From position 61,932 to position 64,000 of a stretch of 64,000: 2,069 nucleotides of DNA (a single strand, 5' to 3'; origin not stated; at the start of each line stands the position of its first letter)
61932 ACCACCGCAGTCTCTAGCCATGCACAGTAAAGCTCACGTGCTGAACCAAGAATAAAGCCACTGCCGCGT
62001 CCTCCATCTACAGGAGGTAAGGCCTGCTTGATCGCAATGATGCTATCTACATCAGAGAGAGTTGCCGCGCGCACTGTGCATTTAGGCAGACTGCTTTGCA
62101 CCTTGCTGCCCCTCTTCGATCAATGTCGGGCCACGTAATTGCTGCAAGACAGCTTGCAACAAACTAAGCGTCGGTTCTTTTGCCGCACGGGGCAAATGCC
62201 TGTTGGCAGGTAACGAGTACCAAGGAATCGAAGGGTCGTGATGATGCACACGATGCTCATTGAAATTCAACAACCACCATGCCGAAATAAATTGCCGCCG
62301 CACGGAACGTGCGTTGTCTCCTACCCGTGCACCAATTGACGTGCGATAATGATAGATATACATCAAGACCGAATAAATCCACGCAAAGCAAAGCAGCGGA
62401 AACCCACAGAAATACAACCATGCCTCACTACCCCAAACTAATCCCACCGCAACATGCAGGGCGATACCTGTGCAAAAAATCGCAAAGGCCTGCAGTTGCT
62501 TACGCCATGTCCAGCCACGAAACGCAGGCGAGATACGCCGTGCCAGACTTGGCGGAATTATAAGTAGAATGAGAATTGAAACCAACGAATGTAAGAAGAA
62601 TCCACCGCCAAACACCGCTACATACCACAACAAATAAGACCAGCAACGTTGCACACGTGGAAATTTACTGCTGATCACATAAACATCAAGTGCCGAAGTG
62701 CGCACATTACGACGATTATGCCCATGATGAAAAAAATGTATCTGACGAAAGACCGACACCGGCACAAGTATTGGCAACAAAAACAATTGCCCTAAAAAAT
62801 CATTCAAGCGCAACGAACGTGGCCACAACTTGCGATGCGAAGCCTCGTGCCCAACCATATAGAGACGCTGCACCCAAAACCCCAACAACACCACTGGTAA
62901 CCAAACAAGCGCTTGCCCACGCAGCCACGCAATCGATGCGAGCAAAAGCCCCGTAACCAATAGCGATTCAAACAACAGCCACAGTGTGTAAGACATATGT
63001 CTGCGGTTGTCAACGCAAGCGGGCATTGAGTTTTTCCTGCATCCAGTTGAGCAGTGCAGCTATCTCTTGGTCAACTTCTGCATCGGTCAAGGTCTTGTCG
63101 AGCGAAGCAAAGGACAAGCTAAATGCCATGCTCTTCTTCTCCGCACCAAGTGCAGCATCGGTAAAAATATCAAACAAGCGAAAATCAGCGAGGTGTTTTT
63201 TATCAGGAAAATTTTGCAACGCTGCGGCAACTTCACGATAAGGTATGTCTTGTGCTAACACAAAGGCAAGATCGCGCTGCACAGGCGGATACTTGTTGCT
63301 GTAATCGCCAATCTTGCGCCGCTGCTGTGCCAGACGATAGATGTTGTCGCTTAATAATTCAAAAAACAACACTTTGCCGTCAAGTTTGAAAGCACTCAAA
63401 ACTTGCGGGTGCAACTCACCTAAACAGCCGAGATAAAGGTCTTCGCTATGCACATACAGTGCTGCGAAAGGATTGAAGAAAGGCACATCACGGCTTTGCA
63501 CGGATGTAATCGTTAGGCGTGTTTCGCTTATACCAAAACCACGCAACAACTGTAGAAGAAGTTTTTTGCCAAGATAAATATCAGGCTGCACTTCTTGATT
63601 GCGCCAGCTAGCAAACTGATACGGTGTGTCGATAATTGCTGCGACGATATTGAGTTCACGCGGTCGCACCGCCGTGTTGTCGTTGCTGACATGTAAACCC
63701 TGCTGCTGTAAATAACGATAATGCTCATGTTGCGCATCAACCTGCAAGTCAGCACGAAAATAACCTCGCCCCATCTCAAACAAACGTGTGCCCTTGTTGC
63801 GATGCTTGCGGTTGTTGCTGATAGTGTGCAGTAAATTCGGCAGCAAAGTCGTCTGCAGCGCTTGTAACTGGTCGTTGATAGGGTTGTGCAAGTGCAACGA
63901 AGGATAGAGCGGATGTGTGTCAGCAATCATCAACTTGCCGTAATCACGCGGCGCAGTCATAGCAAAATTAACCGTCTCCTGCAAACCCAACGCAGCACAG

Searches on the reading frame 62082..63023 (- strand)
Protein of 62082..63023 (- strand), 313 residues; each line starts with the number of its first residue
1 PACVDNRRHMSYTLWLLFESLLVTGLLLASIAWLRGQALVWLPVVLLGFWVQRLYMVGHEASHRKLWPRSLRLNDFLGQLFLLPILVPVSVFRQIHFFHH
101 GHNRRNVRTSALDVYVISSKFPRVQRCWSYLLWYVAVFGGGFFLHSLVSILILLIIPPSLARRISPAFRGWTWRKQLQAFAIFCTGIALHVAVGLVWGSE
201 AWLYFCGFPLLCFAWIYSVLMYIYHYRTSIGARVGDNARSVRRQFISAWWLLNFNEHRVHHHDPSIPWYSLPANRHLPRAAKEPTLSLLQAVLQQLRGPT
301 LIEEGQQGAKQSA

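Call 92: search_protein_families(library=pfam, proteins=[window:62082-63023:-], max_evalue=0.00001)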
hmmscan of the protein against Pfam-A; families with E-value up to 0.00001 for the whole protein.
window:62082-63023:- (313 aa): 1 family
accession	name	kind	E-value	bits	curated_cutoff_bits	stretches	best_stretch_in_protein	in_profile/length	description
PF00487.30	FA_desaturase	-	9.1e-30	104.7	29.7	1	39-276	4-236/253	Fatty acid desaturase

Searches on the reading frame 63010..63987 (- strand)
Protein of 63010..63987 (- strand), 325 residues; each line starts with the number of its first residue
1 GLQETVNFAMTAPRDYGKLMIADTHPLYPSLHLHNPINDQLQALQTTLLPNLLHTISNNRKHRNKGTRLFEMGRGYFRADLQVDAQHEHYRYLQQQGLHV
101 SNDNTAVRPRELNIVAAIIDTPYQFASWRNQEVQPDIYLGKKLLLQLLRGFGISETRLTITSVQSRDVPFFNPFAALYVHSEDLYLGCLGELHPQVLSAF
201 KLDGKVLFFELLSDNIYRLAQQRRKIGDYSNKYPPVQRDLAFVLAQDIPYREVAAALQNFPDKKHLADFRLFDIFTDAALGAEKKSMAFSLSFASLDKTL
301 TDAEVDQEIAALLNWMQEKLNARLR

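Call 92: search_protein_families(library=pfam, proteins=[window:63010-63987:-], max_evalue=0.00001)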
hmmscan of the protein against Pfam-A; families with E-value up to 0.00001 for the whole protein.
window:63010-63987:- (325 aa): 2 families
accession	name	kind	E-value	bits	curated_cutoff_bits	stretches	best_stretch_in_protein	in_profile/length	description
PF17759.6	tRNA_synthFbeta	-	1.4e-32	113.3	22.4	1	1-211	33-212/214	Phenylalanyl tRNA synthetase beta chain CLM domain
PF03147.19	FDX-ACB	-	7.4e-24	84.5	31.1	1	232-325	2-94/94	Ferredoxin-fold anticodon binding domain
